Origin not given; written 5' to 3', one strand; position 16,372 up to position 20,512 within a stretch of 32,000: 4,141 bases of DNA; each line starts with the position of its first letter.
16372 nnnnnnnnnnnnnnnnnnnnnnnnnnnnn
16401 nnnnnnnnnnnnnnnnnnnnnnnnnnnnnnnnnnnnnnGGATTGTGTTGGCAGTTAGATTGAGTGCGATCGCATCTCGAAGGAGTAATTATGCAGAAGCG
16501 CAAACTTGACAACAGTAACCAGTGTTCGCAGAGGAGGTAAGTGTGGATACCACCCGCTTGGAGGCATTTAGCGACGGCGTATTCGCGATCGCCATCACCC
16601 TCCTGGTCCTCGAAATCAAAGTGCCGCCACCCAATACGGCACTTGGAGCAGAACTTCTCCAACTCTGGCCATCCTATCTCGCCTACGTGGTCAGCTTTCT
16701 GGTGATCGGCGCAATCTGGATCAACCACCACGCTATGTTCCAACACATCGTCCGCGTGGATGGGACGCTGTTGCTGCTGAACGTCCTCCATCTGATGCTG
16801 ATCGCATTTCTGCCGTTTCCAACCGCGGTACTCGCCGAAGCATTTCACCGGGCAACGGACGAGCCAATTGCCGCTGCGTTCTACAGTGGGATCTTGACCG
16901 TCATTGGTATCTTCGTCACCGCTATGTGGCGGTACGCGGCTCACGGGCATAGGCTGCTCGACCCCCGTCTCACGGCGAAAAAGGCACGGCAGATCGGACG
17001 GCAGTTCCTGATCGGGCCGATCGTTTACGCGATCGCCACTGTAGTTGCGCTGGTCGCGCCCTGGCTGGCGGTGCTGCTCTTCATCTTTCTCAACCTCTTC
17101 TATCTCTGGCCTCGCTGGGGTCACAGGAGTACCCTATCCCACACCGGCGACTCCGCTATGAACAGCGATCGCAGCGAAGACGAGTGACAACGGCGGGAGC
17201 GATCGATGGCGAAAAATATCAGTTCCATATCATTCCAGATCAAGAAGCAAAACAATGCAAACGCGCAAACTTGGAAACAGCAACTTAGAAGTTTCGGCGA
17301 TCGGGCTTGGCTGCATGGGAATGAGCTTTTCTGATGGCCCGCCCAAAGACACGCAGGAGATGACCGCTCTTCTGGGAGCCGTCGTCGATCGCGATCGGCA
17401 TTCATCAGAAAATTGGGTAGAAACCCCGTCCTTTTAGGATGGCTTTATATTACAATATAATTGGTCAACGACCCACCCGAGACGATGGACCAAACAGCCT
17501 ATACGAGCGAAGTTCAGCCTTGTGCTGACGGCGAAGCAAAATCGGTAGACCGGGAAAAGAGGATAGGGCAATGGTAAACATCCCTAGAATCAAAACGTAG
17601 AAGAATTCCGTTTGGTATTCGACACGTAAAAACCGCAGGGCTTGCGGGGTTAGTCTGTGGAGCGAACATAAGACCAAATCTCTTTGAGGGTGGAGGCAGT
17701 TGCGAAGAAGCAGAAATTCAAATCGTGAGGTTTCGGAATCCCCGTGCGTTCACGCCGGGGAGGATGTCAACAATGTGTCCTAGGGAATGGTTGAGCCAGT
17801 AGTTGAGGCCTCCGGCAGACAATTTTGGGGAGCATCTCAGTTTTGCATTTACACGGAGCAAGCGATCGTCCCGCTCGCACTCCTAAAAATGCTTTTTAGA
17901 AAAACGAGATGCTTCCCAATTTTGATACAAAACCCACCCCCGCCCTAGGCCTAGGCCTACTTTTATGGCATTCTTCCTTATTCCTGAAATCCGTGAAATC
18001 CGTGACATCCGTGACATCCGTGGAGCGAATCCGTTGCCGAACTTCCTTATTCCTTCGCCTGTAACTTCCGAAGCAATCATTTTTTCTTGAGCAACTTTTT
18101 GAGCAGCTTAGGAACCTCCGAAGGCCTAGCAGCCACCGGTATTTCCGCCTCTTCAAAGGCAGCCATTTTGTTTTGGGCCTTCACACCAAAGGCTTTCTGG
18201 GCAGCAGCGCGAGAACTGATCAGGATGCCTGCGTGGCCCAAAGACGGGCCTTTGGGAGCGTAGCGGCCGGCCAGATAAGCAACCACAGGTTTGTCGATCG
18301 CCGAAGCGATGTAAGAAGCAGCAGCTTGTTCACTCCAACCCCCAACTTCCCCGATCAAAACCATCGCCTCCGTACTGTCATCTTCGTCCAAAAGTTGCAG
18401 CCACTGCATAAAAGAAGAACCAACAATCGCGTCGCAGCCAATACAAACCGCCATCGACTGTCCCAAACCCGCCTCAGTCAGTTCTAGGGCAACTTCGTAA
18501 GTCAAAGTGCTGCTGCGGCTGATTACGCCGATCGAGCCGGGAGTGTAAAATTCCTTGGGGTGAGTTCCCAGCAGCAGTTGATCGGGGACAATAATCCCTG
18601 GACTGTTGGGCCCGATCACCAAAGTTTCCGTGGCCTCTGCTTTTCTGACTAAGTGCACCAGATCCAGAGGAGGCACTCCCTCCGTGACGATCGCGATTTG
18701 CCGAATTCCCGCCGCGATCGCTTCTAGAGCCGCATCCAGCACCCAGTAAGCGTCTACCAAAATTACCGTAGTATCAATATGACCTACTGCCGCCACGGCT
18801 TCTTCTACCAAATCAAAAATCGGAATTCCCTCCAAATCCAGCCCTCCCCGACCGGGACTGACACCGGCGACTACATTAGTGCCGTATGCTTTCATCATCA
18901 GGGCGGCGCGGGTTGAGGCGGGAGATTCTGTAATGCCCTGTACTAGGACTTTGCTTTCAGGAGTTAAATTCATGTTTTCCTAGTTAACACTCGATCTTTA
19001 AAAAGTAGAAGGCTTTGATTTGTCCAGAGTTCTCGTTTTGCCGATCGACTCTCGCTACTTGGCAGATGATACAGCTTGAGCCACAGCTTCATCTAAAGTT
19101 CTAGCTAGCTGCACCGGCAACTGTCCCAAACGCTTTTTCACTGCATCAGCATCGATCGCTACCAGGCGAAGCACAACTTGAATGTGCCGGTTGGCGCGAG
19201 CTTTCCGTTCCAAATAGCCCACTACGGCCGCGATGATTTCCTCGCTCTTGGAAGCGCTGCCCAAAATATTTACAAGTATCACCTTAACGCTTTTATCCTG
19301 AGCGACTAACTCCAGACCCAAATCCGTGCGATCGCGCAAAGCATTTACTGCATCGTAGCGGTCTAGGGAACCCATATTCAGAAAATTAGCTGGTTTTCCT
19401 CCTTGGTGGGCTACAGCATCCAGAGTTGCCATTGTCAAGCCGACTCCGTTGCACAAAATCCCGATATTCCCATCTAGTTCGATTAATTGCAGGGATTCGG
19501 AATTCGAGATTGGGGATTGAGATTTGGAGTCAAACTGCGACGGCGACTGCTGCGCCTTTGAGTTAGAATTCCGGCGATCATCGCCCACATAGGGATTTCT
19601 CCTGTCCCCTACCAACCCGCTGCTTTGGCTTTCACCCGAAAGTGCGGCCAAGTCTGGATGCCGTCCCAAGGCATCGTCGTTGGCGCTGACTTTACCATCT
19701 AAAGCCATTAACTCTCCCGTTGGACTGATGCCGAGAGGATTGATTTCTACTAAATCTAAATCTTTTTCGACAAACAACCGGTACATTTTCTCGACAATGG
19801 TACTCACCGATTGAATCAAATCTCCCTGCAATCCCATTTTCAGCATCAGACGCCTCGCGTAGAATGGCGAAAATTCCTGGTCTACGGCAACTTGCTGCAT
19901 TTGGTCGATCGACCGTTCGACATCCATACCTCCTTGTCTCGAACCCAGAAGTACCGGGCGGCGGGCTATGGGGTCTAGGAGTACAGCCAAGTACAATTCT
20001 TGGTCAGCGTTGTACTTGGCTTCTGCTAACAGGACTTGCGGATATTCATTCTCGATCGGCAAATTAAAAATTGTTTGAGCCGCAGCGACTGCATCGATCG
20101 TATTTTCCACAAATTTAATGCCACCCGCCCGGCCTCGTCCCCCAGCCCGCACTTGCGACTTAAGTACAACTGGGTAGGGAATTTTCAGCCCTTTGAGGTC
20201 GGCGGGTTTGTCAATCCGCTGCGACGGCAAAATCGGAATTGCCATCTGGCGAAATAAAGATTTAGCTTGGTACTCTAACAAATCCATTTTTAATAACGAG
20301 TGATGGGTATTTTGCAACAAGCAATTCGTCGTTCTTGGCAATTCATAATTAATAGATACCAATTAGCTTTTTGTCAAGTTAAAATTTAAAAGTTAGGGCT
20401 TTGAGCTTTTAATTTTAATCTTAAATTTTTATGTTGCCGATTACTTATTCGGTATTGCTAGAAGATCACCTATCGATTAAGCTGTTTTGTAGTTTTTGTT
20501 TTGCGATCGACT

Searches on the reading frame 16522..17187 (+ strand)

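Call 28: search_protein_families(library=pfam, proteins=[window:16522-17187:+], max_evalue=0.001)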
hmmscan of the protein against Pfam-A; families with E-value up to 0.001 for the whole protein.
window:16522-17187:+ (221 aa): 1 family
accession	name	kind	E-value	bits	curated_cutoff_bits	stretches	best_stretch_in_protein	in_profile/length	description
PF06736.16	TMEM175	-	4.7e-32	110.8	25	1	12-98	1-88/88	Endosomal/lysosomal potassium channel TMEM175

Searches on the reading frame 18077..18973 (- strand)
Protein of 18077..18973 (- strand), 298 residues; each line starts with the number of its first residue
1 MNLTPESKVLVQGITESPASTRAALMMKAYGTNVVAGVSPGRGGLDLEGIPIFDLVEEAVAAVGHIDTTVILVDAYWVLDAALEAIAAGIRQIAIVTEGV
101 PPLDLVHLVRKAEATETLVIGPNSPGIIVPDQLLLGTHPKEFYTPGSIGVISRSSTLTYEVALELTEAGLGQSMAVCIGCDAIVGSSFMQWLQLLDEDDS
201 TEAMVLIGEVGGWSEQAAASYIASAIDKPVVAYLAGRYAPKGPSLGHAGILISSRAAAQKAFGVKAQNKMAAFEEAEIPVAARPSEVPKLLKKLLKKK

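Call 28: search_protein_families(library=pfam, proteins=[window:18077-18973:-], max_evalue=0.001)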
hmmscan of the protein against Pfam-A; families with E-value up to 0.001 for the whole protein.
window:18077-18973:- (298 aa): 3 families
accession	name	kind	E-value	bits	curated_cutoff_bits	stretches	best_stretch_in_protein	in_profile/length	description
PF02629.25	CoA_binding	-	1.5e-18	67.8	22.3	1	6-99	3-97/97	CoA binding domain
PF00549.24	Ligase_CoA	-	5.2e-11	43.2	24.5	1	151-257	1-113/128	CoA-ligase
PF13607.11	Succ_CoA_lig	-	6.3e-09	36.1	27.4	1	145-262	1-117/138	Succinyl-CoA ligase like flavodoxin domain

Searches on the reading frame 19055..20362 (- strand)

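Call 28: search_protein_families(library=pfam, proteins=[window:19055-20362:-], max_evalue=0.001)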
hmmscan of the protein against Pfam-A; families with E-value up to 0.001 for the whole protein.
window:19055-20362:- (435 aa): 3 families
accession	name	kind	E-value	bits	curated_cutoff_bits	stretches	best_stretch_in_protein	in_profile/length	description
PF08442.15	ATP-grasp_2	-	5.7e-36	124.5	29.5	1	28-211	2-201/202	ATP-grasp domain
PF00549.24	Ligase_CoA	-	9.3e-10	39.2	24.5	1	303-428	1-123/128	CoA-ligase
PF24948.1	Citrate_synth_N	-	1.9e-07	31.1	83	1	116-222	111-215/232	ATP-citrate synthase ATP-grasp domain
